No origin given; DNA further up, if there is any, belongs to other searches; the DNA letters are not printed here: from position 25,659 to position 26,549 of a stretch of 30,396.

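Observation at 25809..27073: Compact Type II restriction-modification pair: small PD-(D/E)xK-like endonuclease plus MT-A70 (M.MunI-like) adenine methyltransferase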

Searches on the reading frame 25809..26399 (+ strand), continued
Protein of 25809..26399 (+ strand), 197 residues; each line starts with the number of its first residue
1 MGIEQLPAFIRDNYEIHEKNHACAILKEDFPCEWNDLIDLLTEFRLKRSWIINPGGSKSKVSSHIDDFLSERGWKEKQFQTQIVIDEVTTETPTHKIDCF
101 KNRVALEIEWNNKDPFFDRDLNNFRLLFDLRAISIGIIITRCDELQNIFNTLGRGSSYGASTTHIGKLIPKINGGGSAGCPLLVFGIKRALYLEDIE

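Call 23: get_annotated_region(hit=H14, flank=3000)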
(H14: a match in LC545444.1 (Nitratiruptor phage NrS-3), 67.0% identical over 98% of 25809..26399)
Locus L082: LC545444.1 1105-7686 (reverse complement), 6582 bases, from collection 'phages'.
description: Nitratiruptor phage NrS-3 DNA, complete genome.
organism: Nitratiruptor phage NrS-3 (NCBI taxid 2725865)
taxonomy: Viruses; Duplodnaviria; Heunggongvirae; Uroviricota; Caudoviricetes
host: Nitratiruptor sp. YY08-14; source: marine hydrothermal vent chimney; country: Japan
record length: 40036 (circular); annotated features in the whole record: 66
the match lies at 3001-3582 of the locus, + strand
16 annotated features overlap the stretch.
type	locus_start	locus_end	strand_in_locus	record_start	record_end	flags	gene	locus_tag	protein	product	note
CDS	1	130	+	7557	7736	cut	-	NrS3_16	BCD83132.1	hypothetical protein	-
CDS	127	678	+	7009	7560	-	-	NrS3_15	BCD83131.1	hypothetical protein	-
CDS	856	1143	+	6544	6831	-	-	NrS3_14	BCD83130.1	DNA-binding protein HU-beta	-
CDS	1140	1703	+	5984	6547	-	-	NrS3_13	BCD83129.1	hypothetical protein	-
CDS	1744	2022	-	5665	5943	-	-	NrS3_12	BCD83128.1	hypothetical protein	-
CDS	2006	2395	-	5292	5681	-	-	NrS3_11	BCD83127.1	hypothetical protein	-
CDS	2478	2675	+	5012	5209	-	-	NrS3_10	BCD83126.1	hypothetical protein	-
CDS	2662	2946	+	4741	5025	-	-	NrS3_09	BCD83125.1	hypothetical protein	-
CDS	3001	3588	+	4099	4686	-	-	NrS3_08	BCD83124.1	methyltransferase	-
CDS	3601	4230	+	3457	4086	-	-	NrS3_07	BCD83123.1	methyltransferase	-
CDS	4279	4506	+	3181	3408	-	-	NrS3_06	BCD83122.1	transcriptional regulator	-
CDS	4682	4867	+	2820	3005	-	-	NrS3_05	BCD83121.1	hypothetical protein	-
CDS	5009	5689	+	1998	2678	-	-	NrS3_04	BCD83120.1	phage antirepressor protein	-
CDS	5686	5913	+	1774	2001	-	-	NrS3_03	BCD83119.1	hypothetical protein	-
CDS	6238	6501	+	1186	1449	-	-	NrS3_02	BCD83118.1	hypothetical protein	-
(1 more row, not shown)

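Call 24: get_annotated_region(hit=H16, flank=3000)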
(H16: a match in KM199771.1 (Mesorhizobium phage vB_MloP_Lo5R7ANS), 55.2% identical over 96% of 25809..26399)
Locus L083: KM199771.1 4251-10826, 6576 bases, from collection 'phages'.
description: Mesorhizobium phagevB_MloP_Lo5R7ANS, complete genome.
organism: Mesorhizobium phage vB_MloP_Lo5R7ANS (NCBI taxid 1527771)
taxonomy: Viruses; Duplodnaviria; Heunggongvirae; Uroviricota; Caudoviricetes; Autographiviridae; Pairvirus; Pairvirus Lo5R7ANS
host: Mesorhizobium loti R7ANS; source: -; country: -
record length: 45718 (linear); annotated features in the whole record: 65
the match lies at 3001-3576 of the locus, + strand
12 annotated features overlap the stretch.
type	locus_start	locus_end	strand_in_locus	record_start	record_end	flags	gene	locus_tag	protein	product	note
CDS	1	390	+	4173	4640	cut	-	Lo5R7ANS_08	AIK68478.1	hypothetical protein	-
CDS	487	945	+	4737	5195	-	-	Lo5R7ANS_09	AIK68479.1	hypothetical protein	-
CDS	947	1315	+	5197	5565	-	-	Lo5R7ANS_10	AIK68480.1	hypothetical protein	-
CDS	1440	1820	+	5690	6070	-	-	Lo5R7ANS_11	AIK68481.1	hypothetical protein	-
CDS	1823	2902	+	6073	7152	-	-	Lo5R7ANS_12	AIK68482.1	putative integrase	-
CDS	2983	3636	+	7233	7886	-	-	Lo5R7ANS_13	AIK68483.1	putative restriction endonuclease BglII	-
CDS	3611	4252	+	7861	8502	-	-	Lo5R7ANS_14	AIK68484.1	putative adenine-specific DNA methyltransferase, transcriptional activator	-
tRNA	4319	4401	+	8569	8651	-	-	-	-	tRNA-Leu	-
CDS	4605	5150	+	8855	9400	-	-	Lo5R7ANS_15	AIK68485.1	hypothetical protein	-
CDS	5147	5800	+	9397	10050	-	-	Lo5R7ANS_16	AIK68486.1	putative RtcB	-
CDS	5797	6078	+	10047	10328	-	-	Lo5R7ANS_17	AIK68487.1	hypothetical protein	-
CDS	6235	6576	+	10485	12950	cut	-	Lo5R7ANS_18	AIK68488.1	DNA-directed RNA polymerase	T7-like phage DNA-directed RNA polymerase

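Call 25: search_protein_representatives(protein=window:25809-26399:+)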
Query: 197 residues. Proteins with E-value up to 0.001 (for the whole library): 1191; up to 1e-10: 724; up to 1e-30: 137. The best 150 are listed.
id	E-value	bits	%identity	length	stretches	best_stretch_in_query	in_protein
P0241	2.7e-73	262.2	59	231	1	3-195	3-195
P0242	7.8e-71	254.2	56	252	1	2-195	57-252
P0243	2.9e-69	249.1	58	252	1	10-196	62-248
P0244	3.1e-68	245.7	57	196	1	5-194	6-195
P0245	1.4e-67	243.6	61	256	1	12-196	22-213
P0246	3.6e-66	239.0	56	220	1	6-192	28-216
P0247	4.1e-65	235.5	54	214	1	10-195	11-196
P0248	7.4e-65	234.7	62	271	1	28-196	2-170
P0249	9.1e-63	227.9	55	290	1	1-196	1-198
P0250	1.2e-62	227.4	64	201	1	40-196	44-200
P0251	5.2e-62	225.4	65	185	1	1-139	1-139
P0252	1.1e-61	224.3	55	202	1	18-195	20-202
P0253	1.8e-61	223.6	52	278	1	1-192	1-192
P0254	1.3e-60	220.9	52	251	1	6-192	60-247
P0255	1.5e-60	220.6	53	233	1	5-196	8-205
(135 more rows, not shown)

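Call 27: search_solved_structures(query=A1, max_evalue=1, show_alignments=4)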
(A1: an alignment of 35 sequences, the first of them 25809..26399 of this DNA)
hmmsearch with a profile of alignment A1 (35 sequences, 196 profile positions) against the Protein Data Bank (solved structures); distinct sequences matched with E-value up to 1: 4.
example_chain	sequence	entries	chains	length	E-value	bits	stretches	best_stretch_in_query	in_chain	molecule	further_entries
1sdo_A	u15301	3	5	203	2.9e-05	26.8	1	15-147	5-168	BstYI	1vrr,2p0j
5tpj_A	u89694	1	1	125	0.2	14.3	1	89-119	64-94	denovo NTF2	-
5wlc_LL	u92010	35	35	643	0.8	12.3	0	103-146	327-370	Utp5 | U3 small nucleolar RNA-associated protein 5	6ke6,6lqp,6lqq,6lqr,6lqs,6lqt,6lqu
7suk_LL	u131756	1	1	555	0.83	12.2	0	103-142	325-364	U3 small nucleolar RNA-associated protein 5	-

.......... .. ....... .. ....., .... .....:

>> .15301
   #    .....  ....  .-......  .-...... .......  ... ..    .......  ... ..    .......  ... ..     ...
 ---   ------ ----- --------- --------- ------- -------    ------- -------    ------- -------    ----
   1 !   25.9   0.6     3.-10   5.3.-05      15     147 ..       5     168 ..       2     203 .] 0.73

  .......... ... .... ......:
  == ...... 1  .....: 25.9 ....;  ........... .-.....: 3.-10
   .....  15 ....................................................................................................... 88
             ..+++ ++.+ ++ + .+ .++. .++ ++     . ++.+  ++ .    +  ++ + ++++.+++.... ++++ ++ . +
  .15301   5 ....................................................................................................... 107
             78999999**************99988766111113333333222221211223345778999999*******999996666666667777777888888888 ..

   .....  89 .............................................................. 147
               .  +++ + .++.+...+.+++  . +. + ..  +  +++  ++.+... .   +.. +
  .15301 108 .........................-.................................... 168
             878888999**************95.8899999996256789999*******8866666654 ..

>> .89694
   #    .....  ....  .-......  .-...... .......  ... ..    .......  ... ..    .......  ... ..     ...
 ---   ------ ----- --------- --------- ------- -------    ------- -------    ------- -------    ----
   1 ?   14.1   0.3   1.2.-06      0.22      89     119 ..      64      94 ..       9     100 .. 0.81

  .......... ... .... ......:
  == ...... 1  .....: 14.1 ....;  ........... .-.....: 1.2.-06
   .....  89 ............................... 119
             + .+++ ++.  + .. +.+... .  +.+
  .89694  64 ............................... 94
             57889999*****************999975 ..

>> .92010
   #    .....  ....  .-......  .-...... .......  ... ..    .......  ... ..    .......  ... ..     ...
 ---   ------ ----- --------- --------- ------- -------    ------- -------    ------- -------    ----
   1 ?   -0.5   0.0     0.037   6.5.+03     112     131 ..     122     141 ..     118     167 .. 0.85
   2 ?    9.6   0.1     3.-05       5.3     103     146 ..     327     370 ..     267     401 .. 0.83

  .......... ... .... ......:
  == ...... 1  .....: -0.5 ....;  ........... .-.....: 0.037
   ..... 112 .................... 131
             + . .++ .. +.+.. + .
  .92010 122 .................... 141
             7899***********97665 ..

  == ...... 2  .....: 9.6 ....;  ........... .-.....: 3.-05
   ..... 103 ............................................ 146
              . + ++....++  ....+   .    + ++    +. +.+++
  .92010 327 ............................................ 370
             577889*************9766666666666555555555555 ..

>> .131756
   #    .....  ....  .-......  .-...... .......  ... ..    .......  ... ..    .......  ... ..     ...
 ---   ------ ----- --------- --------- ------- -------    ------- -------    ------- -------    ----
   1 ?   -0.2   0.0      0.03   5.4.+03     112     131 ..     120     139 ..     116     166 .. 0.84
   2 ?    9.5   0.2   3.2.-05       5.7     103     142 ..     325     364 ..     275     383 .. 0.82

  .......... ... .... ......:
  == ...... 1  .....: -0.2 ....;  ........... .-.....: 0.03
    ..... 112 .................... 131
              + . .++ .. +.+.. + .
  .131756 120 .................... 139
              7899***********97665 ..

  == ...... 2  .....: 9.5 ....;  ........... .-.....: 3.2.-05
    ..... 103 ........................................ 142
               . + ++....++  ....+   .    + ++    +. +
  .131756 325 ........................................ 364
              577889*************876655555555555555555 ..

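Call 38: predict_structure(alignment_id=A1)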
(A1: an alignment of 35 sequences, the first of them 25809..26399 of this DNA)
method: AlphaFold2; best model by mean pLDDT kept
length: 197 residues; sequences in the alignment: 35
mean_pLDDT: 95.0   pTM: 0.91
mean pLDDT of the five models: 95.0, 94.9, 94.1, 93.8, 93.6
residues with pLDDT >= 90: 176; 70-90: 18; 50-70: 3; < 50: 0
segments of 3 or more residues with pLDDT < 50: none
pLDDT, mean of each block of 10 residues (from residue 1): 90 98 98 99 97 86 97 98 90 95 98 94 97 98 97 92 95 95 98 85
secondary structure, 60 per line:
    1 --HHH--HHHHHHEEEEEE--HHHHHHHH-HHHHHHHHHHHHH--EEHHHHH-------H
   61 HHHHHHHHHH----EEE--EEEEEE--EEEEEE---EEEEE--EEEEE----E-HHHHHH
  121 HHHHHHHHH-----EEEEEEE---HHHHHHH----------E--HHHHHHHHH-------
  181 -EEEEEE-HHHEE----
elements in order: H8-13 E14-19 H22-29 H31-43 H48-52 H60-70 E75-77 E80-85 E88-93 E97-101 E104-108 H115-129 E135-141 H145-151 H165-173 E182-187

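Call 43: get_annotated_region(hit=H2, flank=3500)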
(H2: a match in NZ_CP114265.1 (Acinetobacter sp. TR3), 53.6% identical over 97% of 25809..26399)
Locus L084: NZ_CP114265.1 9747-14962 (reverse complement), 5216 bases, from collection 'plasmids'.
description: Acinetobacter sp. TR3 plasmid pTR3_1
organism: Acinetobacter sp. TR3 (NCBI taxid 3003392)
taxonomy: Bacteria; Pseudomonadota; Gammaproteobacteria; Moraxellales; Moraxellaceae; Acinetobacter; Acinetobacter sp. TR3
host: -; source: pufferfish,culture,the gut of pufferfish; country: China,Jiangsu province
typing (MOB-suite, as given by PLSDB): mobilizable; replicon rep_cluster_2314; relaxase MOBP
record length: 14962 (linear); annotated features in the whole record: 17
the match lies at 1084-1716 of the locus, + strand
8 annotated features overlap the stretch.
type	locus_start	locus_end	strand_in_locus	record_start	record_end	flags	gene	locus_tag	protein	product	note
CDS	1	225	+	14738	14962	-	-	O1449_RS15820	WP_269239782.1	hypothetical protein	-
CDS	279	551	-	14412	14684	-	nadS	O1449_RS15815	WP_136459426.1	NadS family protein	-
CDS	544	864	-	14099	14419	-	-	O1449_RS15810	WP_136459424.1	type II toxin-antitoxin system RelE/ParE family toxin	-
CDS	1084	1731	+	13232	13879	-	-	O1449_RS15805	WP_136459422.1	BglII/BstYI family type II restriction endonuclease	GO:0009307 - DNA restriction-modification system [Evidence IEA]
CDS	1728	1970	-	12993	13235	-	-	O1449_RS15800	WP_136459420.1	helix-turn-helix transcriptional regulator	-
CDS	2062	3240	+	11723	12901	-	-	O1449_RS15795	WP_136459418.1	DNA adenine methylase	GO:0032775 - DNA methylation on adenine [Evidence IEA]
CDS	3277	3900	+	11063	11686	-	-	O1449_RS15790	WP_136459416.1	hypothetical protein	-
CDS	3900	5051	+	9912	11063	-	-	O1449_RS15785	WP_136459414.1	DGQHR domain-containing protein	-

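Call 45: fold_search(model_id=the predicted structure, library=pdb)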
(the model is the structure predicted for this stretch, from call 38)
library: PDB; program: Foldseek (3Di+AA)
matches with E <= 10: 256; with E <= 0.001: 4
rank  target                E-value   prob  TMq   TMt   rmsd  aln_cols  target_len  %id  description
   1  2p0j_B                4.1e-08  1.00  0.67  0.68   4.0       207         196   17  Structure of restriction endonuclease BstYI bound to non-cognate DNA (released 2007-05-01)
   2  1vrr_A                6.7e-08  1.00  0.64  0.62   5.1       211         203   18  Crystal structure of the restriction endonuclease BstYI complex with DNA (released 2005-06-07)
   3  1sdo                  2.0e-07  1.00  0.70  0.71   3.0       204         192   17  Crystal Structure of Restriction Endonuclease BstYI (released 2004-05-11)
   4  1bhm_A                8.9e-05  1.00  0.60  0.59   8.3       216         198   13  RESTRICTION ENDONUCLEASE BAMHI COMPLEX WITH DNA (released 1995-07-12)
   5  4ic1_A                2.3e-01  0.41  0.33  0.32  17.9       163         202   12  Crystal structure of SSO0001 (released 2013-01-16)
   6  8q44_B                3.1e-01  0.15  0.25  0.14  13.0       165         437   16  Crystal structure of cA4-bound Can2 (E364R) in complex with oligo-T DNA (released 2023-11-22)
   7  5ttx_C                3.5e-01  0.09  0.16  0.20  15.3       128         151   14  Crystal structure of hydrogenase 2 maturation peptidase from Thaumarchaeota archaeon SCGC_AB-539-E09 (released 2017-05-31)
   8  4rr6                  4.2e-01  0.13  0.21  0.27  15.2       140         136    5  N-terminal editing domain of threonyl-tRNA synthetase from Aeropyrum pernix with L-Ser3AA (snapshot 1) (released 2015-07-15)
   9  8ps5_A                6.0e-01  0.08  0.24  0.15  11.9       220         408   11  Escherichia coli SduA complex bound to DNA (released 2025-01-22)
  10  9k3l_A                6.4e-01  0.08  0.22  0.20  18.3       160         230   12  Cryo-EM structure of the unliganded human melanocortin receptor 2 (MC2R)-Gs complex (released 2025-08-06)
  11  4rrl                  6.8e-01  0.10  0.20  0.26  15.4       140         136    5  E129A mutant of N-terminal editing domain of threonyl-tRNA synthetase from Aeropyrum pernix with L-Ser3AA (released 2015-07-15)
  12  6eg7_B                6.8e-01  0.10  0.16  0.12   6.6        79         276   14  BbvCI B2 dimer with I3C clusters (released 2018-11-14)
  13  8q3y_A                7.2e-01  0.08  0.22  0.13  13.9       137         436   13  Crystal structure of apo Can2 from Thermoanaerobacter brockii (released 2023-11-22)
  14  2ywo                  7.7e-01  0.12  0.18  0.19  14.7        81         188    9  Crystal structure of reduced thioredoxin-like protein from Thermus thermophilus HB8 (released 2007-10-23)
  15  2cvb                  9.2e-01  0.10  0.18  0.19  14.6        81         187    9  Crystal structure of a thioredoxin-like protein from Thermus thermophilus HB8 (released 2005-12-01)
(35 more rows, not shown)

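Call 61: search_protein_families(library=pfam, proteins=[L082:3001-3585:+, L082:3601-4227:+, L083:2983-3633:+, L083:3611-4249:+, L084:1084-1728:+, L084:2062-3237:+])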
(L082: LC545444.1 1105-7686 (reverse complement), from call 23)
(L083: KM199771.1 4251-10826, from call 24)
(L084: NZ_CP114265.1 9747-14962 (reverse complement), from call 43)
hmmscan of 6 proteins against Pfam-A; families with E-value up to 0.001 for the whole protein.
L082:3001-3585:+ (195 aa): 1 family
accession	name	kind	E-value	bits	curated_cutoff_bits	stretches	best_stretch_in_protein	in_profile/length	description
PF09195.17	Endonuc-BglII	-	2.5e-47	161.1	26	1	21-188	1-163/163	Restriction endonuclease BglII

L082:3601-4227:+ (209 aa): 1 family
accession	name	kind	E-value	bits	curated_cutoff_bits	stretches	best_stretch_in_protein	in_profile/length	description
PF05063.20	MT-A70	-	4.6e-32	111.7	23.9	1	16-187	1-172/172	MT-A70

L083:2983-3633:+ (217 aa): 1 family
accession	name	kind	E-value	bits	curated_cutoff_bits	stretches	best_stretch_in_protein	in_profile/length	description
PF09195.17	Endonuc-BglII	-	3.2e-50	170.5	26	1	22-191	1-163/163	Restriction endonuclease BglII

L083:3611-4249:+ (213 aa): 1 family
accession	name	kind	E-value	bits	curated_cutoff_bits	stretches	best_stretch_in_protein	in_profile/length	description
PF05063.20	MT-A70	-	5.2e-30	105.1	23.9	1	20-191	1-172/172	MT-A70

L084:1084-1728:+ (215 aa): 1 family
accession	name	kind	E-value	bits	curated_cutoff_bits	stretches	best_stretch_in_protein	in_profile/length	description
PF09195.17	Endonuc-BglII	-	1.6e-42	145.4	26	1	22-207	2-163/163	Restriction endonuclease BglII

L084:2062-3237:+ (392 aa): 1 family
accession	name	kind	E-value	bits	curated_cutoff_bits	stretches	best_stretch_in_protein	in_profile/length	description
PF02086.21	MethyltransfD12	-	3.9e-16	60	22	2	13-138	1-116/253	D12 class N6 adenine-specific DNA methyltransferase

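Call 64: find_related_loci(query=window:25809-26399:+, collection=viral_contigs, flank=5000)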
Query window:25809-26399:+ (197 aa) in viral_contigs; peptide patterns used: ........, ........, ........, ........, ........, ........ (x = any residue, [..] = any of these).
25 stretches matched a pattern; 17 encode a relative of the query (tblastn E <= 1e-3); 17 distinct loci.
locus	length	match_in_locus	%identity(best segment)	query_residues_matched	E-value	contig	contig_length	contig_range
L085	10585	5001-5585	71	1-195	6e-97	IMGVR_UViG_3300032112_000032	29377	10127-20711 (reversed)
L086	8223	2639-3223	67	1-195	2e-91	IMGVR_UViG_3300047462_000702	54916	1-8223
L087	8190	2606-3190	64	1-195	6e-90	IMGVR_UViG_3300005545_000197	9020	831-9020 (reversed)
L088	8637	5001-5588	63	1-196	9e-86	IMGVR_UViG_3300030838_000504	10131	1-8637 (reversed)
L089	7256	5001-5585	58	1-195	5e-78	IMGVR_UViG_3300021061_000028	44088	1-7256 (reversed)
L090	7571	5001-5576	67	1-192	1e-85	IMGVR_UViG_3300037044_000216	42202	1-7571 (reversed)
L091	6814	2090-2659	54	6-195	4e-65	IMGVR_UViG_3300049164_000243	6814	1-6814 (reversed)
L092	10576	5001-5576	55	6-195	1e-71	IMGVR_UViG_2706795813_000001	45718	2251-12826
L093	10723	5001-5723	32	6-191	1e-32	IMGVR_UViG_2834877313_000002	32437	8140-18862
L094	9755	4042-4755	31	11-194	5e-31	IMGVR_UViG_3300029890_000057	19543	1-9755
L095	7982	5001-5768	31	13-197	6e-30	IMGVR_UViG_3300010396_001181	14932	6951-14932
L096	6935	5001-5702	32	9-187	5e-29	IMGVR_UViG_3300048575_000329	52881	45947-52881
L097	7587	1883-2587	29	14-194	3e-28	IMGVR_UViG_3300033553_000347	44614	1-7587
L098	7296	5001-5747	30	8-197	2e-27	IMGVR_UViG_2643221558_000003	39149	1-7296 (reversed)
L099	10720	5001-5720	30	8-195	9e-27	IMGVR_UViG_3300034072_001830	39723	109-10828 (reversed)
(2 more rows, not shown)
